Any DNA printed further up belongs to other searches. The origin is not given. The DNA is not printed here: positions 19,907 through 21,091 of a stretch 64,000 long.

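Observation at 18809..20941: Unusual gene fusion: RmlD-like sugar reductase fused to a PseC-type aminotransferase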

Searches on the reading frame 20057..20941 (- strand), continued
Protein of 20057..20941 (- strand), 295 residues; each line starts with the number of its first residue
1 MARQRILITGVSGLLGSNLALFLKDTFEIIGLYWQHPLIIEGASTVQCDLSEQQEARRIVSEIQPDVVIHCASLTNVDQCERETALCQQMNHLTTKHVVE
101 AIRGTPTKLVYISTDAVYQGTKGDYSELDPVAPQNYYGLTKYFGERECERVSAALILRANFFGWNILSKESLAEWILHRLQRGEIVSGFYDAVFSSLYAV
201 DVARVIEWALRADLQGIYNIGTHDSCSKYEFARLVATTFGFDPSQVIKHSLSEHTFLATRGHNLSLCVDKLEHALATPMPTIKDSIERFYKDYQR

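Call 61: search_protein_families(library=pfam, proteins=[L038:4170-6089:+, L038:8960-9973:+, L038:10912-12060:+, L038:12053-13201:+, L038:13198-14292:+, L038:14276-14920:+, L038:14922-16007:+, L038:16023-16721:+, L038:16748-17857:+, L038:17860-18831:+], max_evalue=0.00001)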
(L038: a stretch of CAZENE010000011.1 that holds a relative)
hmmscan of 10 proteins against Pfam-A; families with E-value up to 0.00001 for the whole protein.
L038:4170-6089:+ (639 aa): 2 families
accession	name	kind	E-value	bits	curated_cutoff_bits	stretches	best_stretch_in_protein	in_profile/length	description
PF01041.23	DegT_DnrJ_EryC1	-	1.1e-119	400.3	19.8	1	274-628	2-359/360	DegT/DnrJ/EryC1/StrS aminotransferase family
PF13727.12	CoA_binding_3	-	2.1e-13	51.1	25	1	61-241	4-170/175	CoA-binding domain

L038:8960-9973:+ (337 aa): 9 families
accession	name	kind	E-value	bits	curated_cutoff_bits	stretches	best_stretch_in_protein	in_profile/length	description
PF16363.11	GDP_Man_Dehyd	-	4.5e-70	237.2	27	1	14-316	1-331/332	GDP-mannose 4,6 dehydratase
PF01370.27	Epimerase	-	1.1e-55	189.1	20.9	1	13-250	1-240/240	NAD dependent epimerase/dehydratase family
PF01073.25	3Beta_HSD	-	1.3e-26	93.7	22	1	14-228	1-220/280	3-beta hydroxysteroid dehydrogenase/isomerase family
PF02719.21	Polysacc_synt_2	-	4.8e-18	65.8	20.2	1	13-134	1-129/293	Polysaccharide biosynthesis protein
PF07993.18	NAD_binding_4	-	2.4e-15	56.8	20.1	1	15-191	1-211/258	Male sterility protein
PF13460.12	NAD_binding_10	-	6.4e-13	49.4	27.2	1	17-184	1-143/184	NAD(P)H-binding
PF05368.20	NmrA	-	4.9e-09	36.7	27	1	9-132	1-106/298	NmrA-like family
PF00106.31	adh_short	-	6.1e-09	36.1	26.6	1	11-171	1-163/195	short chain dehydrogenase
PF04321.23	RmlD_sub_bind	-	1.7e-07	31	27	1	12-269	2-232/287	RmlD substrate binding domain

L038:10912-12060:+ (382 aa): 1 family
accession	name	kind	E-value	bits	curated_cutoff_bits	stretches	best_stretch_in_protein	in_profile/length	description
PF01041.23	DegT_DnrJ_EryC1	-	6.3e-89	299.1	19.8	1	29-380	6-347/360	DegT/DnrJ/EryC1/StrS aminotransferase family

L038:12053-13201:+ (382 aa): 1 family
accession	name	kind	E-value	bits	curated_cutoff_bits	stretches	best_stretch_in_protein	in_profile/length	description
PF02350.25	Epimerase_2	-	2.3e-93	313.3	30.6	1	24-364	3-347/347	UDP-N-acetylglucosamine 2-epimerase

L038:13198-14292:+ (364 aa): 1 family
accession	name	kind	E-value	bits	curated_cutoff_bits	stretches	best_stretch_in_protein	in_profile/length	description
PF03102.20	NeuB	-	1.2e-90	303.6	22.1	1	26-291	1-241/241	NeuB family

L038:14276-14920:+ (214 aa): 5 families
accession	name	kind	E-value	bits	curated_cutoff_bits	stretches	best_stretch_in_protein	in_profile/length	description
PF00132.30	Hexapep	-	2e-14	53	27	0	164-198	1-35/36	Bacterial transferase hexapeptide (six repeats)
PF25084.1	LbH_EIF2B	-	1.8e-09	38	54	1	108-199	7-95/105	EIF2B subunit epsilon LbH domain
PF17836.7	PglD_N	-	8.4e-08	33.1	23.4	1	10-89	2-77/78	PglD N-terminal domain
PF14602.12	Hexapep_2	-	2.1e-07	31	27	0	165-198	2-33/34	Hexapeptide repeat of succinyl-transferase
PF25087.1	GMPPB_C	-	5.3e-07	29.8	39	0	140-184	4-48/110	GMPPB C-terminal domain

L038:14922-16007:+ (361 aa): 3 families
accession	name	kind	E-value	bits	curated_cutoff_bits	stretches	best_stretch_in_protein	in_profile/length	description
PF00483.29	NTP_transferase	-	1.3e-32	113.8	21.2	1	133-355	2-244/245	Nucleotidyl transferase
PF00571.33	CBS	-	2.7e-09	37.6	24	0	10-54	11-55/57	CBS domain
PF12804.13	NTP_transf_3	-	9.8e-09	36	27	1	133-265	1-127/160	MobA-like NTP transferase domain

L038:16023-16721:+ (232 aa): 1 family
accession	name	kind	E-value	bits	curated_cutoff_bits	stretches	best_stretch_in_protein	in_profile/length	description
PF02348.25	CTP_transf_3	-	3.5e-27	96.1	22.6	1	8-207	1-194/217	Cytidylyltransferase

L038:16748-17857:+ (369 aa): 0 families

L038:17860-18831:+ (323 aa): 0 families

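Call 69: find_homologous_proteins(query=L076:9998-10906:+, max_evalue=1e-20)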
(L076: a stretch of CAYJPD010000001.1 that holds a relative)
Query L076:9998-10906:+ (302 aa): 319 proteins with E <= 1e-20 among 1276 candidates; the best 120 are listed.
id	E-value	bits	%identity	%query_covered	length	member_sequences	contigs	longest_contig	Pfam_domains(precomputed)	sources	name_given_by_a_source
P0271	9.6e-194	660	100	100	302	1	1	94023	PF04321.24,PF16363.12,PF02719.22,PF01073.26,PF07993.19,PF01370.28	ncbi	-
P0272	6.0e-166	569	84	100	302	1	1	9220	PF04321.24,PF16363.12,PF02719.22,PF01073.26,PF07993.19,PF01370.28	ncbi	-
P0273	3.7e-151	520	76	100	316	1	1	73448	PF04321.24,PF16363.12,PF02719.22,PF07993.19,PF01370.28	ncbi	-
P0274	3.8e-146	504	76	100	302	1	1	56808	PF04321.24,PF16363.12,PF02719.22,PF01073.26,PF07993.19,PF01370.28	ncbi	-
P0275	9.1e-120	417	62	100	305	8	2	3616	PF04321.24,PF16363.12,PF02719.22,PF01073.26,PF07993.19,PF01370.28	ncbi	ncbi:MAG: SDR family oxidoreductase [Oscillospiraceae bacterium]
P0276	1.0e-119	417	61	100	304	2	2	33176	PF04321.24,PF16363.12,PF02719.22,PF01073.26,PF07993.19,PF01370.28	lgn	-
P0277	2.5e-117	409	61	100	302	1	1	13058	PF04321.24,PF16363.12,PF02719.22,PF07993.19,PF01370.28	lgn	-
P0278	4.5e-115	402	59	100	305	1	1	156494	PF04321.24,PF16363.12,PF02719.22,PF01073.26,PF07993.19,PF01370.28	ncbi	-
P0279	1.2e-114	401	61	100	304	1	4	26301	PF04321.24,PF16363.12,PF02719.22,PF01073.26,PF07993.19,PF01370.28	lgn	-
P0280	7.9e-114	398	59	100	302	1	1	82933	PF04321.24,PF16363.12,PF02719.22,PF01073.26,PF07993.19,PF01370.28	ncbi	-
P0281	1.7e-113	397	58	100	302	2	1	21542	PF04321.24,PF16363.12,PF02719.22,PF01073.26,PF07993.19,PF01370.28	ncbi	-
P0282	4.3e-113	396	59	100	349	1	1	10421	PF04321.24,PF16363.12,PF02719.22,PF01073.26,PF07993.19,PF01370.28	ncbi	-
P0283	5.7e-112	392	60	100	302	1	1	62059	PF04321.24,PF16363.12,PF02719.22,PF01073.26,PF07993.19,PF01370.28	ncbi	-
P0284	2.7e-105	370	57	100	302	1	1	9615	PF04321.24,PF16363.12,PF02719.22,PF01073.26,PF07993.19,PF01370.28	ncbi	-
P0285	2.1e-103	364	56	99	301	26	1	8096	PF04321.24,PF16363.12,PF02719.22,PF01073.26,PF07993.19,PF01370.28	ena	-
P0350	3.3e-73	265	46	98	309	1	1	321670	PF04321.24,PF16363.12,PF02719.22,PF01073.26,PF07993.19,PF01370.28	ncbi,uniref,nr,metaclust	ncbi:hypothetical protein BHU72_05205 [Desulfuribacillus stibiiarsenatis]|uniref:dTDP-4-dehydrorhamn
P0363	2.8e-62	229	38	98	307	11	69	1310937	PF04321.24,PF16363.12,PF02719.22,PF07993.19,PF01370.28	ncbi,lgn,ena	-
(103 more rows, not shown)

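Call 70: find_encoding_contigs(protein=P0363, flank=10000, max_places=2)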
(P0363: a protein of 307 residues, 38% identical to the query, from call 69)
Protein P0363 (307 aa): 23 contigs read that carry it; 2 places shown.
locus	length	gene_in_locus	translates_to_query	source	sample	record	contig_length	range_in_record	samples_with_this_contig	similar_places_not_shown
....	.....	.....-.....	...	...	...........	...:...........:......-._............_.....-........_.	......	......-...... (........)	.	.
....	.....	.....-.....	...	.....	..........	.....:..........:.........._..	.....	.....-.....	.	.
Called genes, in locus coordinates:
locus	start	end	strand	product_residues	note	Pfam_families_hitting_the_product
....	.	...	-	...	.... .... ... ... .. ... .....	-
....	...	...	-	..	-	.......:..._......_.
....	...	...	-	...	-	-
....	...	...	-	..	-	-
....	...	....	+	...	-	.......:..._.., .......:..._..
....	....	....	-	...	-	-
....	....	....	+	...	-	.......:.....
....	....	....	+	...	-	-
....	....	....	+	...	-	-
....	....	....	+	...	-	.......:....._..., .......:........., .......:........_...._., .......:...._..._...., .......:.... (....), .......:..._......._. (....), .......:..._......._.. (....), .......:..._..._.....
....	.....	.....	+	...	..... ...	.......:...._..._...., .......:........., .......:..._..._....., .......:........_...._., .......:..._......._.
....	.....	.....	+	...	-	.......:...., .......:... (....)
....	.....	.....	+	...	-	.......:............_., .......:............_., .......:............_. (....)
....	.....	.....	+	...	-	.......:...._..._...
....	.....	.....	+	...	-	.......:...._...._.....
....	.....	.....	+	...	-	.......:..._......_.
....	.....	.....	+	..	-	-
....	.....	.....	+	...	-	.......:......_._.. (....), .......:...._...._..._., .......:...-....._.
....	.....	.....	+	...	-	-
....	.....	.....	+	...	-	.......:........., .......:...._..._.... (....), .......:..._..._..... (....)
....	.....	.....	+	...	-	-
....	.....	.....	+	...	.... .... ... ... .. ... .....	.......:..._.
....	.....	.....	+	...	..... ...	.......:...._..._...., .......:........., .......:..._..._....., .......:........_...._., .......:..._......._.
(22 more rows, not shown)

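Call 71: find_encoding_contigs(protein=P0350, flank=10000, max_places=1)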
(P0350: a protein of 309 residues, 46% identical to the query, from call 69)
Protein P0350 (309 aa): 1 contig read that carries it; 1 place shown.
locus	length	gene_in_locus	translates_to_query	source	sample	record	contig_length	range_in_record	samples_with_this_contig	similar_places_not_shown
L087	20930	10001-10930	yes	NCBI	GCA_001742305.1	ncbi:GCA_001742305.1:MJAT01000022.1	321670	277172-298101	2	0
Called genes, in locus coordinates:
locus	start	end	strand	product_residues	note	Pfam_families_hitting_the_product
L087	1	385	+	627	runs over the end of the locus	PF04932:Wzy_C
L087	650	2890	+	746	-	PF07833:Cu_amine_oxidN1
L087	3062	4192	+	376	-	PF02321:OEP (faint)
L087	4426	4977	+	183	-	-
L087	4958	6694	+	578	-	PF00664:ABC_membrane (weak), PF00005:ABC_tran, PF02463:SMC_N (faint)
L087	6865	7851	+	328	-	PF00106:adh_short (weak), PF01370:Epimerase, PF02719:Polysacc_synt_2, PF04321:RmlD_sub_bind, PF05368:NmrA, PF01073:3Beta_HSD, PF13460:NAD_binding_10, PF16363:GDP_Man_Dehyd, +3 more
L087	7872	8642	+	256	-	PF02348:CTP_transf_3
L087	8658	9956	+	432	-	PF00202:Aminotran_3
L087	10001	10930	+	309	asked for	PF01073:3Beta_HSD, PF01370:Epimerase, PF04321:RmlD_sub_bind, PF16363:GDP_Man_Dehyd, PF02719:Polysacc_synt_2, PF07993:NAD_binding_4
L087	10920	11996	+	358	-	PF03102:NeuB, PF08666:SAF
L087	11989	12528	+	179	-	PF13302:Acetyltransf_3, PF13420:Acetyltransf_4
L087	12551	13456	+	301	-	PF00248:Aldo_ket_red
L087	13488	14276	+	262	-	PF02348:CTP_transf_3, PF12804:NTP_transf_3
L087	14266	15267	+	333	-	PF01408:GFO_IDH_MocA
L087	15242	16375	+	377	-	PF02350:Epimerase_2 (faint)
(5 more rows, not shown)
